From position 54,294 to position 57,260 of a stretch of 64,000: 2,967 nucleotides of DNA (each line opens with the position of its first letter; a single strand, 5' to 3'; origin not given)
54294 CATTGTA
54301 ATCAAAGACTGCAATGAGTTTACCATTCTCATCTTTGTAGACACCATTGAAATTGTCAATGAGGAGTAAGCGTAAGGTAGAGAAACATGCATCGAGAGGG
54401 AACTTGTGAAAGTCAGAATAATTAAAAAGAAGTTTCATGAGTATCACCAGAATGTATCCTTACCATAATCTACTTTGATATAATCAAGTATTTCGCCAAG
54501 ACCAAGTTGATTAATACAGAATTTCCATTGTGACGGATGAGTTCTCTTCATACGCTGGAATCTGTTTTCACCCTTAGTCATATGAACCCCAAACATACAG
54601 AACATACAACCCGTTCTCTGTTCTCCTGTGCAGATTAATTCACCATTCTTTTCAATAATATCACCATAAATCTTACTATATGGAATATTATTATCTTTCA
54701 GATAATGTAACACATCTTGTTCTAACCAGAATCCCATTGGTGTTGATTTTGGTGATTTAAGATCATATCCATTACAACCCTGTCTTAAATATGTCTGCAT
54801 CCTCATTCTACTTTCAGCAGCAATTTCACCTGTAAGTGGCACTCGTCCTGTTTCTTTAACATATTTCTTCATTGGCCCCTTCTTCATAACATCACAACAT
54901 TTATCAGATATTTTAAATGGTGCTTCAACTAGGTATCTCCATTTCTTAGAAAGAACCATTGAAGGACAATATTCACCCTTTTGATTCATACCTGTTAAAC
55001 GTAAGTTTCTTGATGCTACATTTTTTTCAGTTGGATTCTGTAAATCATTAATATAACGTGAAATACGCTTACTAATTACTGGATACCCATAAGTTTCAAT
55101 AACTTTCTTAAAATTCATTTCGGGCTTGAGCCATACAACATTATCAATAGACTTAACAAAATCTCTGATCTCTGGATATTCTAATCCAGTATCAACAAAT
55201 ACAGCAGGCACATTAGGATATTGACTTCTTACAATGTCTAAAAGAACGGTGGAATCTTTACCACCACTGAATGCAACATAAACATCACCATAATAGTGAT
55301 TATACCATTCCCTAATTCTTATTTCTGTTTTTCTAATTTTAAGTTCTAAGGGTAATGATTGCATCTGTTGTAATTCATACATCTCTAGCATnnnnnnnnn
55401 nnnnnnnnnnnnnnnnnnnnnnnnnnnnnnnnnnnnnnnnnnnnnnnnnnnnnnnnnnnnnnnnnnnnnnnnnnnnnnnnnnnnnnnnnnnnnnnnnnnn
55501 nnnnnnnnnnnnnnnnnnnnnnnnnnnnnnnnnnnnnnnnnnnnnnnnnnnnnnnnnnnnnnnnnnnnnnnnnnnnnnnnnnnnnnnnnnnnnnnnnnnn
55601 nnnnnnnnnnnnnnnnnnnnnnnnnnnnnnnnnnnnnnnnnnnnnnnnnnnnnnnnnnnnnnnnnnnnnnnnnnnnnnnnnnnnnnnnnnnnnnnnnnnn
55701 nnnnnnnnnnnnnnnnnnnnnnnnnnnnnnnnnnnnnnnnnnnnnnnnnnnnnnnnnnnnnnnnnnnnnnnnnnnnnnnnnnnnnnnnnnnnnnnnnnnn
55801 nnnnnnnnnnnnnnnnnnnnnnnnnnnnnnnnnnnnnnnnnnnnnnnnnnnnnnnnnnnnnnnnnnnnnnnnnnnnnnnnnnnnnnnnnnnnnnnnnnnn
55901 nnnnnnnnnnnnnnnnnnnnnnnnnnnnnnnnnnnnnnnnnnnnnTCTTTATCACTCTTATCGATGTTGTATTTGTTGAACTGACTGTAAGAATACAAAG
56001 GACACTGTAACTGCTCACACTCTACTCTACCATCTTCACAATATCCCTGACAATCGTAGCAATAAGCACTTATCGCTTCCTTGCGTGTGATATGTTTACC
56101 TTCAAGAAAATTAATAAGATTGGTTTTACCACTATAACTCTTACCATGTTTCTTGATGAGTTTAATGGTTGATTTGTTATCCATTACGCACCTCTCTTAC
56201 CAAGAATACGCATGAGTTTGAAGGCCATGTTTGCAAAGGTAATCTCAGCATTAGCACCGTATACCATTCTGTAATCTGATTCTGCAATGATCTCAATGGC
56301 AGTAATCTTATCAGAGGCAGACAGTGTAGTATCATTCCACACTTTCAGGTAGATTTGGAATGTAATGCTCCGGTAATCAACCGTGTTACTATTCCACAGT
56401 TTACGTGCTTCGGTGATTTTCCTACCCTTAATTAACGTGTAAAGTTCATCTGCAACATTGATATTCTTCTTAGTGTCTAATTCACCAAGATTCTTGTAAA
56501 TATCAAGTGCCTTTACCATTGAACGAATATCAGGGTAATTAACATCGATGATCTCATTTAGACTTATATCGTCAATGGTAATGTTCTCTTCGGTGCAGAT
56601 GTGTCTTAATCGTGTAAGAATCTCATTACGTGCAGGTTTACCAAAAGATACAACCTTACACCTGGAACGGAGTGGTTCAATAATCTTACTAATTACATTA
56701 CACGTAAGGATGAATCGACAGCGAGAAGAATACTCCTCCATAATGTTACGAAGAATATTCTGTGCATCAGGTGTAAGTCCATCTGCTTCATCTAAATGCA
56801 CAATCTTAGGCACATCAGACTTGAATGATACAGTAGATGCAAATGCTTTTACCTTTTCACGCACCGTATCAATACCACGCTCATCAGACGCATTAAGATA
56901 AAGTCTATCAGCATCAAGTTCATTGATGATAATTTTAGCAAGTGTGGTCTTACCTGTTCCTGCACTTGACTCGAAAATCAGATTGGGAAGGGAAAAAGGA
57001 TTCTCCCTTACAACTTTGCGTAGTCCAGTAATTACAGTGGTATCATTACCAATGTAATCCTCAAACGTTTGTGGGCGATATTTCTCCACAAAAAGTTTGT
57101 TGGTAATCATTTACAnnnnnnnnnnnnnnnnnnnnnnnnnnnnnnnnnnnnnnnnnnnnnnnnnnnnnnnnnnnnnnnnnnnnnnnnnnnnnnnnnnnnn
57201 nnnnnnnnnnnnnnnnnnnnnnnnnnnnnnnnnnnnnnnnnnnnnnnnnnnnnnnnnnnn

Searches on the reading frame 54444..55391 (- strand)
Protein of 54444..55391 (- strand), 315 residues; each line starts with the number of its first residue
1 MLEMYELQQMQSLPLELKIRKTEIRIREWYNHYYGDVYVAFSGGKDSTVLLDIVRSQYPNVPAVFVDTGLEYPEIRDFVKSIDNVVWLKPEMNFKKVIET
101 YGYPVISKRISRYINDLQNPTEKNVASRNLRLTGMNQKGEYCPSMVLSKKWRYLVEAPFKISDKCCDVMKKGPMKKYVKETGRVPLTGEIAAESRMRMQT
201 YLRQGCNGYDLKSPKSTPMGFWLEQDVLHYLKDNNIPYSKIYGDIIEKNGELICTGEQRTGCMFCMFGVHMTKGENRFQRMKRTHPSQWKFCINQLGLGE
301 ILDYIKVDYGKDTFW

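Call 24: search_protein_families(library=pfam, proteins=[window:54444-55391:-], max_evalue=0.001)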
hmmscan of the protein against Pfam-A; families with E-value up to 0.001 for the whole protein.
window:54444-55391:- (315 aa): 1 family
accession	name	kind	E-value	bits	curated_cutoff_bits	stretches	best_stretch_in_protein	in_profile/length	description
PF01507.26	PAPS_reduct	-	1.2e-20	74.7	22.5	2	38-86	3-51/175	Phosphoadenosine phosphosulfate reductase domain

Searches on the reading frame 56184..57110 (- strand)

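Call 24: search_protein_families(library=pfam, proteins=[window:56184-57110:-], max_evalue=0.001)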
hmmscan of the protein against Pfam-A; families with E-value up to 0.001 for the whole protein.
window:56184-57110:- (308 aa): 9 families
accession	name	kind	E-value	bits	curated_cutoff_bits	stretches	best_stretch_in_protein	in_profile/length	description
PF00004.35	AAA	-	3.3e-17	63.6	21.2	1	49-154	6-126/131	ATPase family associated with various cellular activities (AAA)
PF21328.3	Gp44_lid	-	3e-09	37.3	27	1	162-212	7-58/63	Sliding-clamp-loader large subunit, AAA+ ATPase lid domain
PF13177.12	DNA_pol3_delta2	-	2.1e-08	34.7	27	1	77-158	80-159/161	DNA polymerase III, delta subunit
PF05496.18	RuvB_N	-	1.3e-05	25.4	27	1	12-128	2-112/159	Holliday junction DNA helicase RuvB P-loop domain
PF25361.1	AAA_lid_RFC1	-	1.4e-05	24.9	34.9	1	162-206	2-46/59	RFC1-like, AAA+ ATPase lid domain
PF08542.16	Rep_fac_C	-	1.5e-05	25.7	23.6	1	232-297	18-87/88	Replication factor C C-terminal domain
PF13173.12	AAA_14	-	2.7e-05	24.6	27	1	52-136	13-96/129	AAA domain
PF13401.12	AAA_22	-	0.00016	22.5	27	0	50-88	14-55/130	AAA domain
PF01637.24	ATPase_2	-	0.0007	19.9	33.2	0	50-124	29-102/225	ATPase domain predominantly from Archaea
